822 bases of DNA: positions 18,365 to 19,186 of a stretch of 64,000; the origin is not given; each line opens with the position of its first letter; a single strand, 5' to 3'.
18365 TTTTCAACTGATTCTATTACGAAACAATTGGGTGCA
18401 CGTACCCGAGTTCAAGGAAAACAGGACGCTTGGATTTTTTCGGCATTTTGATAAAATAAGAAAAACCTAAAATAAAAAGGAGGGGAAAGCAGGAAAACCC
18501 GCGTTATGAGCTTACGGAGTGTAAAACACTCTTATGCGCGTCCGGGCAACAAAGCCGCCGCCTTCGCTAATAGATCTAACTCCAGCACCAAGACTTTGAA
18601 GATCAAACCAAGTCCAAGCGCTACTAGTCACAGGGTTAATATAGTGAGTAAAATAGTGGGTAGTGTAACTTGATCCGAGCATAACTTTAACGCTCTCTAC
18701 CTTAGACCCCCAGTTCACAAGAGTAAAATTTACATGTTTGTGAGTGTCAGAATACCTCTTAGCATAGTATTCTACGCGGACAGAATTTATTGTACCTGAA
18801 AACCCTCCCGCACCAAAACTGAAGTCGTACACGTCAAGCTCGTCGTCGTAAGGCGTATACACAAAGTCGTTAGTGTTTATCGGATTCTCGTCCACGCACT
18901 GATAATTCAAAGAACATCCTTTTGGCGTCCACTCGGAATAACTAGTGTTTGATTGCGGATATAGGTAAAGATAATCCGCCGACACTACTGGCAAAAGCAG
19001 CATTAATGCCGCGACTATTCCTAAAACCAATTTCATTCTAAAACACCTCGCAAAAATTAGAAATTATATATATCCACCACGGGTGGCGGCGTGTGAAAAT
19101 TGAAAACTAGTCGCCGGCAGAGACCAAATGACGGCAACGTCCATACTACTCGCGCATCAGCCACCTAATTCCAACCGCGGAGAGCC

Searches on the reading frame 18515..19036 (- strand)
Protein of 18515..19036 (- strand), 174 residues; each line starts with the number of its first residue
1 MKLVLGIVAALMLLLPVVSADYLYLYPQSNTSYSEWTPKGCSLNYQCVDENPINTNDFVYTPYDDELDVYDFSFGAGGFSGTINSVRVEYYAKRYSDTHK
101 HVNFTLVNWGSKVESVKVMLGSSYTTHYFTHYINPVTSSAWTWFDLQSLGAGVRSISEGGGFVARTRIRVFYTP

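Call 9: search_protein_families(library=pfam, proteins=[window:18515-19036:-], max_evalue=1)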
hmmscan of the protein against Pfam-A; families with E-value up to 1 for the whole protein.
window:18515-19036:- (174 aa): 1 family
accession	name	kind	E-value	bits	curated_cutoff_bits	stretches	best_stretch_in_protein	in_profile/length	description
PF10524.14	NfI_DNAbd_pre-N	-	0.22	11.9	27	1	136-148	18-30/41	Nuclear factor I protein pre-N-terminus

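Call 12: search_protein_families(library=ncbifam, proteins=[window:18515-19036:-], max_evalue=1)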
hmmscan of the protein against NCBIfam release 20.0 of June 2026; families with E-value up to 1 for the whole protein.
window:18515-19036:- (174 aa): 0 families

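Call 28: search_protein_families(library=phrogs, proteins=[window:18515-19036:-], max_evalue=0.01)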
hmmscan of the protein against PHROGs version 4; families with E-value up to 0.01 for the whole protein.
window:18515-19036:- (174 aa): 2 families
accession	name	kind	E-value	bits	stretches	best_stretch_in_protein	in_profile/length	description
phrog_2448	-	unknown function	3.7e-08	33.9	1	26-155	203-333/335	-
phrog_6368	-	unknown function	0.0022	18.3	1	82-156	252-327/328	-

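Call 59: search_dna_similar(query=window:18515-18976:-, collection=phages, mode=protein, max_evalue=0.1, max_rows=20)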
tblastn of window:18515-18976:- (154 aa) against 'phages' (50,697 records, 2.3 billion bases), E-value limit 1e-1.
Records with a match: 1; places in all: 1; records where one place covers at least 80% of the query: 1.
Best place of each record, by identity: <60% 1.
By first word of the organism name: Mesorhizobium 1.
By host as written in the record: Mesorhizobium loti R7ANS 1.
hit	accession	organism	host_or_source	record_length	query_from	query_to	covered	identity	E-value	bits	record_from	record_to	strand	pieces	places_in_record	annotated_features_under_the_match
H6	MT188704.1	Mesorhizobium phage Cp1R7A-A1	Mesorhizobium loti R7ANS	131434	5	137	86%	27.5%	5e-6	50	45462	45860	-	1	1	hypothetical protein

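Call 60: get_annotated_region(hit=H6, flank=8000)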
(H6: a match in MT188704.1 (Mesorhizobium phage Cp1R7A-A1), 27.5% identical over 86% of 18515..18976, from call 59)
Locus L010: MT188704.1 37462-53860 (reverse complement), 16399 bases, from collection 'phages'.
description: Mesorhizobium phage Cp1R7A-A1, complete genome.
organism: Mesorhizobium phage Cp1R7A-A1 (NCBI taxid 2723894)
taxonomy: Viruses; Duplodnaviria; Heunggongvirae; Uroviricota; Caudoviricetes
host: Mesorhizobium loti R7ANS; source: -; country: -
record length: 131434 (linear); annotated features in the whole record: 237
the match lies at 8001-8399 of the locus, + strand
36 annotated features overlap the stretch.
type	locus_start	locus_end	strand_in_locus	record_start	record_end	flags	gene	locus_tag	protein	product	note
CDS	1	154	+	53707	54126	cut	-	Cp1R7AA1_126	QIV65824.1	hypothetical protein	Hypothetical protein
CDS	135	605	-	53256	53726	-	-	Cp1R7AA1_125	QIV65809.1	hypothetical protein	Hypothetical protein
CDS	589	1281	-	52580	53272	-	-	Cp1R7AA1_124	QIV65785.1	hypothetical protein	Hypothetical protein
CDS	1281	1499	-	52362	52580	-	-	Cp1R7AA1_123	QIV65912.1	hypothetical protein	Hypothetical protein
CDS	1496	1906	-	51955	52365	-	-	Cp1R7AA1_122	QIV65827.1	hypothetical protein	Hypothetical protein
CDS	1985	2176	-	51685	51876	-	-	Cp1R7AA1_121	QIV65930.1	hypothetical protein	Hypothetical protein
CDS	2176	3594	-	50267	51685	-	-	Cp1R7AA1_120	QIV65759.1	nicotinamide phosphoribosyl transferase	Nicotinamide phosphoribosyl transferase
CDS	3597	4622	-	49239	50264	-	-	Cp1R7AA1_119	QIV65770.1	nicotinamide-nucleotide adenylyltransferase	Nicotinamide-nucleotide adenylyltransferase or ADP-ribose pyrophosphatase or bifunctional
CDS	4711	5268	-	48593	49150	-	-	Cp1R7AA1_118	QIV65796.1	bifunctional (p)ppGpp synthase/hydrolase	Bifunctional (p)ppGpp synthase/hydrolase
tRNA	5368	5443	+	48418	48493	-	-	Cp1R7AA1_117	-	tRNA-Cys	tRNA-Cys-00001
CDS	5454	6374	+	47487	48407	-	-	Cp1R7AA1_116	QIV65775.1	putative tail fiber protein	Putative tail fiber protein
CDS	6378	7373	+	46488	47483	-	-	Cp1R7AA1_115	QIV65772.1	putative tail fiber protein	More similar to DUF2793 domain containing protein of Mesorhizobium spp.; Putative tail fiber protein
CDS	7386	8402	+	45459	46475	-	-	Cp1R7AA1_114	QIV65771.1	hypothetical protein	Hypothetical protein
CDS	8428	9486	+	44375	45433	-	-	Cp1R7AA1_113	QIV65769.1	hypothetical protein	Hypothetical protein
CDS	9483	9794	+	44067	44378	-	-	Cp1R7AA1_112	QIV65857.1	hypothetical protein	Hypothetical protein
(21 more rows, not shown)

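Call 81: search_protein_families(library=pfam, proteins=[L010:7386-8399:+, L010:8428-9483:+], max_evalue=0.01)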
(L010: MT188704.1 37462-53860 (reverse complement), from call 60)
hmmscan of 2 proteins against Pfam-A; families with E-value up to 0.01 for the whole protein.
L010:7386-8399:+ (338 aa): 0 families

L010:8428-9483:+ (352 aa): 0 families
